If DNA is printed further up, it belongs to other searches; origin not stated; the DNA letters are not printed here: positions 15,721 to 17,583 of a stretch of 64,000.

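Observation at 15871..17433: Extra sheath paralog: TssB-like head fused to a TssC-like body lacking the C-terminal ~110-120 aa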

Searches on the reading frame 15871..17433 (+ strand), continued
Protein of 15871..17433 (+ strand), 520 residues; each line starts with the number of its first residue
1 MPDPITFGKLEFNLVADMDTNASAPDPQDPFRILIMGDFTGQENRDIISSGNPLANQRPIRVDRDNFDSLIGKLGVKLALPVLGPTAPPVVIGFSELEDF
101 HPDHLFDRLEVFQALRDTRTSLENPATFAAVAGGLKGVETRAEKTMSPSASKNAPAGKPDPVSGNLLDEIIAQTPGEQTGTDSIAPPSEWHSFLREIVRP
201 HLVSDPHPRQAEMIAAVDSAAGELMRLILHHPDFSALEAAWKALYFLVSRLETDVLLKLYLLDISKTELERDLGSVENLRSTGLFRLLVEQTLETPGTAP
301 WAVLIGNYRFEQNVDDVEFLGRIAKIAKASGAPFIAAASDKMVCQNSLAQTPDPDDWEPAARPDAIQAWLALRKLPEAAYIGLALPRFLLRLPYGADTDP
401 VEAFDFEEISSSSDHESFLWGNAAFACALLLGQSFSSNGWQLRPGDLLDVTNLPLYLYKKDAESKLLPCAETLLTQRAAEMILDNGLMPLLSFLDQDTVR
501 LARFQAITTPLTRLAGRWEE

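Call 16: find_related_loci(query=A1, collection=genome_contigs, flank=10000)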
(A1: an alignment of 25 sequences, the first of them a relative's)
Query A1 (520 aa) in genome_contigs; peptide patterns used: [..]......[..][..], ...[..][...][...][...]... (x = any residue, [..] = any of these).
599 stretches matched a pattern (row limit reached: there are more); 544 encode a relative of the query (tblastn E <= 1e-3); the best 80 are kept; 80 distinct loci.
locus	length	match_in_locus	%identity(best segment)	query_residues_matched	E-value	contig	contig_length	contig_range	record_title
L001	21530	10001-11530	69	1-519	0e+0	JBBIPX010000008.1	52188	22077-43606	MAG: Desulfobacteraceae bacterium isolate QH1S170213_bin_312 NODE_624_length_52188_cov_7.258857, whole genome shotgun se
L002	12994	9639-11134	70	1-520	0e+0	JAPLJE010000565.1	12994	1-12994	MAG: Deltaproteobacteria bacterium isolate LacPavin_0818_WC45_MAG_50_7 LacPavin_0818_WC45_scaffold_149840, whole genome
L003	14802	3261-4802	60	1-518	0e+0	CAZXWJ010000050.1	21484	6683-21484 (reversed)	MAG TPA_asm: uncultured Desulfobacteraceae bacterium isolate binchicken_co42_476 genome assembly, contig: NODE_3032_leng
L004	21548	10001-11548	57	1-518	0e+0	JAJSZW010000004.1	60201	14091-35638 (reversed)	MAG: Deltaproteobacteria bacterium isolate SM7059A Ga0402080_018, whole genome shotgun sequence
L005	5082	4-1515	57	13-518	0e+0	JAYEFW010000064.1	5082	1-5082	MAG: Thermodesulfobacteriota bacterium isolate MAG262 MAG262_64, whole genome shotgun sequence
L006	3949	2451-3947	56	1-501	0e+0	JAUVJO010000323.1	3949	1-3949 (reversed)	MAG: Deltaproteobacteria bacterium isolate CSMAG_456 CSMAG_456_k127_2604813_length_3949_cov_287.6939, whole genome shotg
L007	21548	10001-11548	52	1-518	1e-180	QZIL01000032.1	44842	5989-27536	MAG: Nitrospiraceae bacterium isolate SURF_66 Ga0104751_1001179, whole genome shotgun sequence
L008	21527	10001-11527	52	1-518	5e-178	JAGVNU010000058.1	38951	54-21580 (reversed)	MAG: Thermodesulfovibrionia bacterium isolate DeMMO3_26 c_000000015875, whole genome shotgun sequence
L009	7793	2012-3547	52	1-518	5e-177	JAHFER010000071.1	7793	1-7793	MAG: Nitrospirae bacterium isolate nzgw273 NODE_27249_length_7794_cov_2.479082, whole genome shotgun sequence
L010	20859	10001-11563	52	1-518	5e-176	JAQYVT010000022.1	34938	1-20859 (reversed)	MAG: Desulfobacterales bacterium isolate SF_100_bin76 SF_100_bin.76.orig_100_contig-145_2300, whole genome shotgun seque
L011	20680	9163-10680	53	1-518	3e-171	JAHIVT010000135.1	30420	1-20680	MAG: Proteobacteria bacterium isolate MM_PC_MetaG.mb.92 MM_PC_MetaG.mb.92_k141_1164937, whole genome shotgun sequence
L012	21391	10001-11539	51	1-518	5e-171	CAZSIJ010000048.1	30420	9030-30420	MAG TPA_asm: uncultured Desulfobulbus sp. isolate binchicken_co2_65 genome assembly, contig: NODE_908_length_30420_cov_1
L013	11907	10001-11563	50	1-518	5e-168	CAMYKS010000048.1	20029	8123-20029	MAG: uncultured Desulfobulbaceae bacterium isolate FCS_M_Desulfobacterota_11 genome assembly, contig: scaffold_6206, who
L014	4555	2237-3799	50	1-518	8e-173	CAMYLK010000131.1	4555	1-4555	MAG: uncultured Desulfobulbaceae bacterium isolate FCS_M_Desulfobacterota_12 genome assembly, contig: NODE_29014_length_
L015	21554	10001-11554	48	1-518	1e-163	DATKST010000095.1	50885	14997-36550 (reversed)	MAG TPA_asm: Terriglobia bacterium isolate SMAG_U14061 k141_664627, whole genome shotgun sequence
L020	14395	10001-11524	51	1-518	5e-160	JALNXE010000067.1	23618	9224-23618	MAG: Desulfobulbaceae bacterium isolate SO_2016_LW3 bin 20 scaffold03115_LW162_2016, whole genome shotgun sequence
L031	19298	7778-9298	49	1-518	2e-151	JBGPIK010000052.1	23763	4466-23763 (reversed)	MAG: Candidatus Binatia bacterium isolate OBJ_0618_7090110_336 k141_3997016_length_23763_cov_20.4602, whole genome shotg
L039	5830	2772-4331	46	1-518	2e-148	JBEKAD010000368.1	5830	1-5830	MAG: Terriglobia bacterium isolate SPRUCE 104 SPRUCE_104_368, whole genome shotgun sequence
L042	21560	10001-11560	47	8-519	7e-146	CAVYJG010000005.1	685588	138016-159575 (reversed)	MAG: uncultured Acidobacteriota bacterium isolate MFD01476.bin.2.37 genome assembly, contig: contig_18532, whole genome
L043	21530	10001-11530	49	8-518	1e-145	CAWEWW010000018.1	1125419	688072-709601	MAG: uncultured Acidobacteriaceae bacterium isolate MFD05512.bin.1.252 genome assembly, contig: contig_8234, whole genom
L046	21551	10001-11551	47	1-518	1e-144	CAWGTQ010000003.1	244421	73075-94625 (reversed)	MAG: uncultured Acidobacteriota bacterium isolate MFD05580.bin.2.5 genome assembly, contig: contig_11594, whole genome s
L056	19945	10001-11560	45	1-518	3e-150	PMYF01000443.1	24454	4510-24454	MAG: Acidobacteria bacterium isolate fen_180 73.20110800_E2D.41_contig_53486, whole genome shotgun sequence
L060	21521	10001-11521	46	1-519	7e-140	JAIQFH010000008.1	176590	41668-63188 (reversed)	MAG: Terriglobia bacterium isolate SRVP_4 SR-VP_26_10_2019_C_20cm_scaffold_169, whole genome shotgun sequence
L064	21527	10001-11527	46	4-519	7e-139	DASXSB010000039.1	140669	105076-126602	MAG TPA_asm: Candidatus Methylomirabilota bacterium isolate SMAG_U4655 k141_4137320, whole genome shotgun sequence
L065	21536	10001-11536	46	6-518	1e-138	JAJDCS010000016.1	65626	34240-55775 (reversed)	MAG: Phycisphaeraceae bacterium isolate OFTM12 OFTM12_15, whole genome shotgun sequence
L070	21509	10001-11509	43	1-518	2e-136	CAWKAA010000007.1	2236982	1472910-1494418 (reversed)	MAG: Terriglobia bacterium isolate MFD03346.bin.2.6 genome assembly, contig: contig_6983, whole genome shotgun sequence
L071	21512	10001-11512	43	11-518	9e-136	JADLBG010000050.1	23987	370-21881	MAG: Bryobacterales bacterium isolate SJ154 c_000000086672, whole genome shotgun sequence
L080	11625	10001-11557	46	1-518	3e-132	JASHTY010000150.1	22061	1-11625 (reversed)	MAG: Terriglobia bacterium isolate JOPF165 JOPF_NEAR_contig_260063, whole genome shotgun sequence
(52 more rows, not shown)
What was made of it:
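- At least 544 species genomes encode a relative (call 16).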

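Call 24: predict_structure(alignment_id=A1)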
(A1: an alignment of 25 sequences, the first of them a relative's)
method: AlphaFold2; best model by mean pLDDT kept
length: 520 residues; sequences in the alignment: 25
mean_pLDDT: 60.5   pTM: 0.61
mean pLDDT of the five models: 60.5, 59.4, 58.2, 56.2, 50.9
residues with pLDDT >= 90: 35; 70-90: 208; 50-70: 56; < 50: 221
segments of 3 or more residues with pLDDT < 50: 1-23, 47-50, 131-186, 198-204, 343-359, 387-421, 443-520
pLDDT, mean of each block of 10 residues (from residue 1): 30 27 64 90 55 68 91 88 84 91 87 86 64 42 30 31 34 33 47 56 57 85 86 86 84 87 90 81 87 75 85 85 84 75 45 44 74 70 55 36 33 41 71 72 38 29 33 31 30 29 36 34
secondary structure, 60 per line:
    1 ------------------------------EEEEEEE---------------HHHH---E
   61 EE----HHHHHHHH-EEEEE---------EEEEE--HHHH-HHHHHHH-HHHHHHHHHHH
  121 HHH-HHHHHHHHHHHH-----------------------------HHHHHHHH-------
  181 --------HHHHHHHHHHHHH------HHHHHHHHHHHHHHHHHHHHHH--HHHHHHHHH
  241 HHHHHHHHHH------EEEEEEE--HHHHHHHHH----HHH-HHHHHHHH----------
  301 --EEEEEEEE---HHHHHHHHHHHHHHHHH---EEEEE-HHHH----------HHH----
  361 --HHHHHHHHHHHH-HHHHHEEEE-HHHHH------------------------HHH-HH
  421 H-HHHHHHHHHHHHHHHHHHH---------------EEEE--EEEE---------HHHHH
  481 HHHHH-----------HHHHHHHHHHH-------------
elements in order: E31-37 H53-56 E60-62 H67-74 E76-80 E90-94 H97-100 H102-108 H110-123 H125-136 H166-173 H189-201 H208-229 H232-250 E257-263 H266-274 H283-290 E303-310 H314-330 E334-338 H340-343 H363-374 H376-380 E381-384 H386-390 H423-441 E457-460 E463-466 H476-485 H497-507
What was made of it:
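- Tried and rejected: First AF2 run with 25 sequences gave a poor model (pLDDT 60, call 24).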

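Call 29: search_dna_similar(query=window:15871-17433:+, collection=plasmids, mode=protein, max_rows=15)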
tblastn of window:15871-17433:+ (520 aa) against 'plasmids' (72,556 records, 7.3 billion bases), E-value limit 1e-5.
Records with a match: 578; places in all: 699; records where one place covers at least 80% of the query: 51.
Best place of each record, by identity: <60% 578.
By first word of the organism name: Ralstonia 126; Rhizobium 94; Escherichia 74; Campylobacter 38; Cronobacter 21; Leisingera 18; Pantoea 15; Vibrio 15; Burkholderia 14; Enterobacter 13; and 56 more.
By predicted mobility (MOB-suite, as given by PLSDB): non-mobilizable 278; conjugative 164; mobilizable 136.
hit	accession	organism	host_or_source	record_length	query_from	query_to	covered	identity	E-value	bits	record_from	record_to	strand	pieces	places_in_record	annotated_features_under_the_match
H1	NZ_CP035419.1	Leisingera sp. NJS204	cell culture,Marine Biofilm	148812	21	518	96%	34.6%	1e-74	264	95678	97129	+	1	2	type VI secretion system contractile sheath large subunit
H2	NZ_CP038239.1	Leisingera sp. NJS201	cell culture,Marine Biofilm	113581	21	518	96%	34.4%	4e-74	263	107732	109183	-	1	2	type VI secretion system contractile sheath large subunit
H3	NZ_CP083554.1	Leisingera sp. S132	-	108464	21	518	96%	34.4%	2e-72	258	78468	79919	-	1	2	type VI secretion system contractile sheath large subunit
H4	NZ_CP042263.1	Qingshengfaniella alkalisoli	cell culture,saline soil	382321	31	518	94%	34.8%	9e-79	276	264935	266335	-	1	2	type VI secretion system contractile sheath large subunit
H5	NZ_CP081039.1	Leisingera sp. M527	-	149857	21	518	96%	34.0%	3e-72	257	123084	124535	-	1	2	type VI secretion system contractile sheath large subunit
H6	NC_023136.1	Leisingera methylohalidivorans DSM 14336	Seawater collected from a tide pool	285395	21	518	96%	34.0%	2e-67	243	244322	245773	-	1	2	type VI secretion system contractile sheath large subunit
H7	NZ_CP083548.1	Leisingera sp. M658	-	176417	21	518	96%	33.8%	1e-71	255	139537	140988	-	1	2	type VI secretion system contractile sheath large subunit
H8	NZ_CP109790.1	Leisingera thetidis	-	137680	31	518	94%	34.1%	3e-63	231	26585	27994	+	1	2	type VI secretion system contractile sheath large subunit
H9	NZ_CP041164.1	Leisingera aquaemixtae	cell culture,Biocathode MCL, marine ...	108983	31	518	94%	33.9%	1e-68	247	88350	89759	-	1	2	type VI secretion system contractile sheath large subunit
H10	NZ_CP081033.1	Leisingera aquaemixtae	-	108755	31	518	94%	33.9%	3e-68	245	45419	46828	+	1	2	type VI secretion system contractile sheath large subunit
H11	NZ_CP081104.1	Ruegeria conchae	-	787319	25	518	95%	33.3%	2e-71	254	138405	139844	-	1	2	type VI secretion system contractile sheath large subunit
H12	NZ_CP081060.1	Leisingera aquaemixtae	-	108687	31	518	94%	33.3%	5e-62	227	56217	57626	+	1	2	type VI secretion system contractile sheath large subunit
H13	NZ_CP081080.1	Leisingera caerulea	-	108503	21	518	96%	32.6%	9e-67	241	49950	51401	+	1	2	type VI secretion system contractile sheath large subunit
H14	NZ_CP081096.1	Leisingera caerulea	-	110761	21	518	96%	32.6%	1e-66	241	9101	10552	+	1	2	type VI secretion system contractile sheath large subunit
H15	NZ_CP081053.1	Leisingera aquaemixtae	-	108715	31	518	94%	33.3%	2e-67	243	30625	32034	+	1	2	type VI secretion system contractile sheath large subunit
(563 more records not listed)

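Call 32: get_annotated_region(hit=H6, flank=15000)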
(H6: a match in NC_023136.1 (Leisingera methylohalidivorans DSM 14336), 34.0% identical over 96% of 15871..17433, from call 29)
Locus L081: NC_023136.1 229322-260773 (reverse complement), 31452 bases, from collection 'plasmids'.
description: Leisingera methylohalidivorans DSM 14336 plasmid unnamed2, complete sequence
organism: Leisingera methylohalidivorans DSM 14336 (NCBI taxid 999552)
taxonomy: Bacteria; Pseudomonadota; Alphaproteobacteria; Rhodobacterales; Roseobacteraceae; Leisingera; Leisingera methylohalidivorans; Leisingera methylohalidivorans DSM 14336
host: -; source: Seawater collected from a tide pool; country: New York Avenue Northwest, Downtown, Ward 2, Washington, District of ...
typing (MOB-suite, as given by PLSDB): mobilizable; replicon rep_cluster_378; relaxase MOBP
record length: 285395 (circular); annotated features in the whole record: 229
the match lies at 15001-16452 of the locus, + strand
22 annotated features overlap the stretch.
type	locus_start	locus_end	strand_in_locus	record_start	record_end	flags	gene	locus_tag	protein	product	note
CDS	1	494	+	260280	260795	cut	tssB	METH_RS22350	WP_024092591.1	type VI secretion system contractile sheath small subunit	GO:0033103 - protein secretion by the type VI secretion system [Evidence IEA]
CDS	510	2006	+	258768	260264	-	tssC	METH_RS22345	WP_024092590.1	type VI secretion system contractile sheath large subunit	GO:0033103 - protein secretion by the type VI secretion system [Evidence IEA]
CDS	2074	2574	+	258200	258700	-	-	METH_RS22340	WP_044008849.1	type VI secretion system tube protein Hcp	-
CDS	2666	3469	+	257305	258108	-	-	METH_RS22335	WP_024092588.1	type VI secretion system accessory protein TagJ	-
CDS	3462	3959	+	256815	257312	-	tssE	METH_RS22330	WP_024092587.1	type VI secretion system baseplate subunit TssE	GO:0033103 - protein secretion by the type VI secretion system [Evidence IEA]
CDS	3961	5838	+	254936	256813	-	tssF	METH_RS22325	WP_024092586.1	type VI secretion system baseplate subunit TssF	GO:0033103 - protein secretion by the type VI secretion system [Evidence IEA]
CDS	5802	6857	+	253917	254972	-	tssG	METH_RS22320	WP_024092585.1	type VI secretion system baseplate subunit TssG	GO:0033103 - protein secretion by the type VI secretion system [Evidence IEA]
CDS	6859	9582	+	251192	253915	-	tssH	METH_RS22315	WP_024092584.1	type VI secretion system ATPase TssH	GO:0033103 - protein secretion by the type VI secretion system [Evidence IEA]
CDS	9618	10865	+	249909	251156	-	-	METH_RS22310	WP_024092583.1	hypothetical protein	-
CDS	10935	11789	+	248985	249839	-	-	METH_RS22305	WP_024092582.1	ion transporter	GO:0034220 - monoatomic ion transmembrane transport [Evidence IEA]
CDS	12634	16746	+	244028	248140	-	-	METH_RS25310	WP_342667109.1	type VI secretion system contractile sheath large subunit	-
CDS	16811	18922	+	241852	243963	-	tssI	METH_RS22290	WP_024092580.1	type VI secretion system tip protein TssI/VgrG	GO:0033103 - protein secretion by the type VI secretion system [Evidence IEA]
CDS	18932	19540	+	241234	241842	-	-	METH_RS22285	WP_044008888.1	hypothetical protein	-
CDS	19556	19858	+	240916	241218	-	-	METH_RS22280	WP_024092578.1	PAAR domain-containing protein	-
CDS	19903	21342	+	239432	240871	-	tagH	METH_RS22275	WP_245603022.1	type VI secretion system-associated FHA domain protein TagH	GO:0033103 - protein secretion by the type VI secretion system [Evidence IEA]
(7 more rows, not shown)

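Call 33: search_dna_similar(query=window:15871-17433:+, collection=plasmids, mode=protein, max_rows=60)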
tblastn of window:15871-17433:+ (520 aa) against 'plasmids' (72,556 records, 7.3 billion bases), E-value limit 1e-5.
Records with a match: 578; places in all: 699; records where one place covers at least 80% of the query: 51.
Best place of each record, by identity: <60% 578.
By first word of the organism name: Ralstonia 126; Rhizobium 94; Escherichia 74; Campylobacter 38; Cronobacter 21; Leisingera 18; Pantoea 15; Vibrio 15; Burkholderia 14; Enterobacter 13; and 56 more.
By predicted mobility (MOB-suite, as given by PLSDB): non-mobilizable 278; conjugative 164; mobilizable 136.
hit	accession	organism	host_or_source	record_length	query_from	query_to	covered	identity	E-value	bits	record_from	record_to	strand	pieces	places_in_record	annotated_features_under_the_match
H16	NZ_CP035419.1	Leisingera sp. NJS204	cell culture,Marine Biofilm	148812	21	518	96%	34.6%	1e-74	264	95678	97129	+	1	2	type VI secretion system contractile sheath large subunit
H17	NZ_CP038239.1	Leisingera sp. NJS201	cell culture,Marine Biofilm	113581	21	518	96%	34.4%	4e-74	263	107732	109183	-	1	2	type VI secretion system contractile sheath large subunit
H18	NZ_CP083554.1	Leisingera sp. S132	-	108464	21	518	96%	34.4%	2e-72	258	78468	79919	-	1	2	type VI secretion system contractile sheath large subunit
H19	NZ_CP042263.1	Qingshengfaniella alkalisoli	cell culture,saline soil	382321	31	518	94%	34.8%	9e-79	276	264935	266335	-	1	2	type VI secretion system contractile sheath large subunit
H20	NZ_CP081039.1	Leisingera sp. M527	-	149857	21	518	96%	34.0%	3e-72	257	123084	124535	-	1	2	type VI secretion system contractile sheath large subunit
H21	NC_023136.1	Leisingera methylohalidivorans DSM 14336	Seawater collected from a tide pool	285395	21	518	96%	34.0%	2e-67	243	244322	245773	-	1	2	type VI secretion system contractile sheath large subunit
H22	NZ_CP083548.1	Leisingera sp. M658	-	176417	21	518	96%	33.8%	1e-71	255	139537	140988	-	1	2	type VI secretion system contractile sheath large subunit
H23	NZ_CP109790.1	Leisingera thetidis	-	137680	31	518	94%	34.1%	3e-63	231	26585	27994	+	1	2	type VI secretion system contractile sheath large subunit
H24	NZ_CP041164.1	Leisingera aquaemixtae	cell culture,Biocathode MCL, marine ...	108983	31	518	94%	33.9%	1e-68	247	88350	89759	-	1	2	type VI secretion system contractile sheath large subunit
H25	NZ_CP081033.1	Leisingera aquaemixtae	-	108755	31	518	94%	33.9%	3e-68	245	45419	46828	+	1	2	type VI secretion system contractile sheath large subunit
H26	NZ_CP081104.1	Ruegeria conchae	-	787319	25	518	95%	33.3%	2e-71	254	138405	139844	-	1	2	type VI secretion system contractile sheath large subunit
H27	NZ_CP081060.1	Leisingera aquaemixtae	-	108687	31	518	94%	33.3%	5e-62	227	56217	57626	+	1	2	type VI secretion system contractile sheath large subunit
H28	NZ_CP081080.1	Leisingera caerulea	-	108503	21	518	96%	32.6%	9e-67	241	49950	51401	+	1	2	type VI secretion system contractile sheath large subunit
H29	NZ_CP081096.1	Leisingera caerulea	-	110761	21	518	96%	32.6%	1e-66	241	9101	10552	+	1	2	type VI secretion system contractile sheath large subunit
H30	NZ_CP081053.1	Leisingera aquaemixtae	-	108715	31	518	94%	33.3%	2e-67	243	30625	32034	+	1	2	type VI secretion system contractile sheath large subunit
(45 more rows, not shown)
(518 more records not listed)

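Call 36: search_protein_families(library=pfam, proteins=[L081:12634-16746:+, L081:9618-10865:+], max_evalue=0.01)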
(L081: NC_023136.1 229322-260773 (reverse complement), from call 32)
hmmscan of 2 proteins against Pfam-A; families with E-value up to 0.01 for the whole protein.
L081:12634-16746:+ (1370 aa): 2 families
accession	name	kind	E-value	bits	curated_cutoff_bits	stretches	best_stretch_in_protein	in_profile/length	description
PF05943.17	VipB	-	3.1e-40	138.6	27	1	981-1264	5-300/301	EvpB/VC_A0108, tail sheath N-terminal domain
PF05591.17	T6SS_VipA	-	2.1e-06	28.1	24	1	800-895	24-121/155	Type VI secretion system, VipA, VC_A0107 or Hcp2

L081:9618-10865:+ (415 aa): 1 family
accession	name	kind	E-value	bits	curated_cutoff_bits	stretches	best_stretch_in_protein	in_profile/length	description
PF16113.10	ECH_2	-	0.0067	16.4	27.2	1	243-352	158-266/335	Enoyl-CoA hydratase/isomerase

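Call 37: search_dna_similar(query=window:15871-17433:+, collection=plasmids, mode=protein, max_rows=40, rows=spread)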
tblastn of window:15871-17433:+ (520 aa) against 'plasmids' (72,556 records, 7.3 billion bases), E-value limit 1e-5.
Records with a match: 578; places in all: 699; records where one place covers at least 80% of the query: 51.
Best place of each record, by identity: <60% 578.
By first word of the organism name: Ralstonia 126; Rhizobium 94; Escherichia 74; Campylobacter 38; Cronobacter 21; Leisingera 18; Pantoea 15; Vibrio 15; Burkholderia 14; Enterobacter 13; and 56 more.
By predicted mobility (MOB-suite, as given by PLSDB): non-mobilizable 278; conjugative 164; mobilizable 136.
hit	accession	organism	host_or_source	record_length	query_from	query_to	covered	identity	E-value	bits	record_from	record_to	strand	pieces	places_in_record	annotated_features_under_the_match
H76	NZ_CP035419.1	Leisingera sp. NJS204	cell culture,Marine Biofilm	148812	21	518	96%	34.6%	1e-74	264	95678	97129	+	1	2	type VI secretion system contractile sheath large subunit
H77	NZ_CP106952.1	Eleftheria terrae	soil sample,soil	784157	15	516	97%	32.3%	7e-60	221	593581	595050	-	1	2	type VI secretion system contractile sheath large subunit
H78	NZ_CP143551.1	Burkholderia multivorans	Homo sapiens,bronchoalveolar lavage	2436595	54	510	88%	29.7%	1e-56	211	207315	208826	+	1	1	none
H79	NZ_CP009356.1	Vibrio tubiashii ATCC 19109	Mercenaria mercenaria,Larvae from hard ...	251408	8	512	80%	29.4%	9e-34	201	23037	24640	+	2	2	tssC: type VI secretion system contractile sheath large subunit | tssB: type VI secretion system contractile sheath small subunit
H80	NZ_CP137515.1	Pseudomonas aeruginosa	Homo sapiens,Bacterial culture sample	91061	141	514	72%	29.4%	1e-37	155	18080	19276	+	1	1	tssC: type VI secretion system contractile sheath large subunit | tssB: type VI secretion system contractile sheath small subunit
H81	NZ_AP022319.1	Burkholderia sp. THE68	Togo hemipterus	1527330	152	490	65%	31.5%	4e-41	166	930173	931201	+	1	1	none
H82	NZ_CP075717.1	Escherichia coli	Sus scrofa,water sample,wastewater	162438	165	510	67%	30.7%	9e-41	164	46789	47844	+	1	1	tssC: type VI secretion system contractile sheath large subunit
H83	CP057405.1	Escherichia coli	culture,Pooled pig faecal samples ...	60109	165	510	67%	30.4%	1e-40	164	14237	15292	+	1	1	tssC: type VI secretion system contractile sheath large subunit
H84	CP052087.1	Ralstonia solanacearum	tomato,cell culture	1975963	163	510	67%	30.1%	1e-40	164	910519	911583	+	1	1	tssC: type VI secretion system contractile sheath large subunit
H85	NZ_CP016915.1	Ralstonia pseudosolanacearum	Tobacco,tissu sample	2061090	163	510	67%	30.1%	1e-40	164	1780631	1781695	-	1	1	none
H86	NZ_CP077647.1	Escherichia coli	Homo sapiens,outbreaks of food poisoning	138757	165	510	67%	30.1%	2e-41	166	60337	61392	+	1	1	tssC: type VI secretion system contractile sheath large subunit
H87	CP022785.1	Ralstonia solanacearum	Solanum tuberosum,single cell,Potato ...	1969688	163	510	67%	29.8%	3e-40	163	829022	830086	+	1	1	type VI secretion system contractile sheath large subunit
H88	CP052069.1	Ralstonia solanacearum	tomato,cell culture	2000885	163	510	67%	29.8%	3e-40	163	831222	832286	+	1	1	none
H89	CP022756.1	Ralstonia solanacearum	Solanum tuberosum,single cell,Potato ...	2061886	163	510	67%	29.8%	3e-40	163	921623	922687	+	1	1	type VI secretion system contractile sheath large subunit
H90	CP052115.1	Ralstonia solanacearum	tomato,cell culture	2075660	163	510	67%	29.8%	3e-40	163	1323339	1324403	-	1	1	tssC: type VI secretion system contractile sheath large subunit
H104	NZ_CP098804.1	Rhizobium anhuiense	Trifolium dubium,Cell culture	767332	214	497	55%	33.2%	3e-36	151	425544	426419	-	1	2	tssC: type VI secretion system contractile sheath large subunit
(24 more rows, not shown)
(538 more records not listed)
